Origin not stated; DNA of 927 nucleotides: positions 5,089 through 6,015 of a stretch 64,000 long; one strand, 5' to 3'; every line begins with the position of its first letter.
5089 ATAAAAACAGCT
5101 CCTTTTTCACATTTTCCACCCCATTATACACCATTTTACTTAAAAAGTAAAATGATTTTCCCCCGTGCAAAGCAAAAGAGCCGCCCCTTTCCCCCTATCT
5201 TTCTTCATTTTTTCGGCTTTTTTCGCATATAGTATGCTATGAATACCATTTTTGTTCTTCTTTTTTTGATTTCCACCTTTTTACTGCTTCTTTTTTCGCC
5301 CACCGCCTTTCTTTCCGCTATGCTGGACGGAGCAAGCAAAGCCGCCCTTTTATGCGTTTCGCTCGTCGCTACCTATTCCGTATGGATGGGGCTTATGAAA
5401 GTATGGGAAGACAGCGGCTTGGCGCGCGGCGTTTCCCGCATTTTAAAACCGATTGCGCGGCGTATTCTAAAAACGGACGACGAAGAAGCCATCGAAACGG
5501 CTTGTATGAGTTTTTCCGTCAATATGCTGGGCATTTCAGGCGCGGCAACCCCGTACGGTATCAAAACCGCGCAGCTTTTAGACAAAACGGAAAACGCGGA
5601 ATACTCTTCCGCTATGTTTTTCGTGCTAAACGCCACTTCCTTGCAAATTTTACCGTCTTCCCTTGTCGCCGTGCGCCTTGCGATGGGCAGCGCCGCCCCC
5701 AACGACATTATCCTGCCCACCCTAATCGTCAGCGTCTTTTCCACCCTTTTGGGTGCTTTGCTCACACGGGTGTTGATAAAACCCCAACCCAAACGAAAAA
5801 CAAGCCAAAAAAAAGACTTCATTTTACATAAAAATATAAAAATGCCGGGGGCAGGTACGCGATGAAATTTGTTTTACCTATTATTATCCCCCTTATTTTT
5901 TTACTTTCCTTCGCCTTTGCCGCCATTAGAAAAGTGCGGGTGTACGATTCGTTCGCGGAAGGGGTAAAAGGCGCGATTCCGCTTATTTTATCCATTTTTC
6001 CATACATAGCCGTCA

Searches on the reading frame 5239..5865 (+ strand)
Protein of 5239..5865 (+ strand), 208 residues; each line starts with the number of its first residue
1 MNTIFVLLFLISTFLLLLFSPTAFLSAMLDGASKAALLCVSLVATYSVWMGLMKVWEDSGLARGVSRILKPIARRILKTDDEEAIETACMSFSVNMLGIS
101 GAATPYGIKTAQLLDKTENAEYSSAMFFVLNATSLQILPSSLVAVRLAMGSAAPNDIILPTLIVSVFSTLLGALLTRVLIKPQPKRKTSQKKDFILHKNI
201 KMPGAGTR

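Call 47: search_protein_families(library=pfam, proteins=[window:5239-5865:+], max_evalue=0.001)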
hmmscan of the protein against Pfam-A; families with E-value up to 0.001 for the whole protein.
window:5239-5865:+ (208 aa): 1 family
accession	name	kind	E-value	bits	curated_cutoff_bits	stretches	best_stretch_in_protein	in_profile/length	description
PF07670.19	Gate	-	4.6e-09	37.1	29.6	1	43-140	5-96/104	Nucleoside recognition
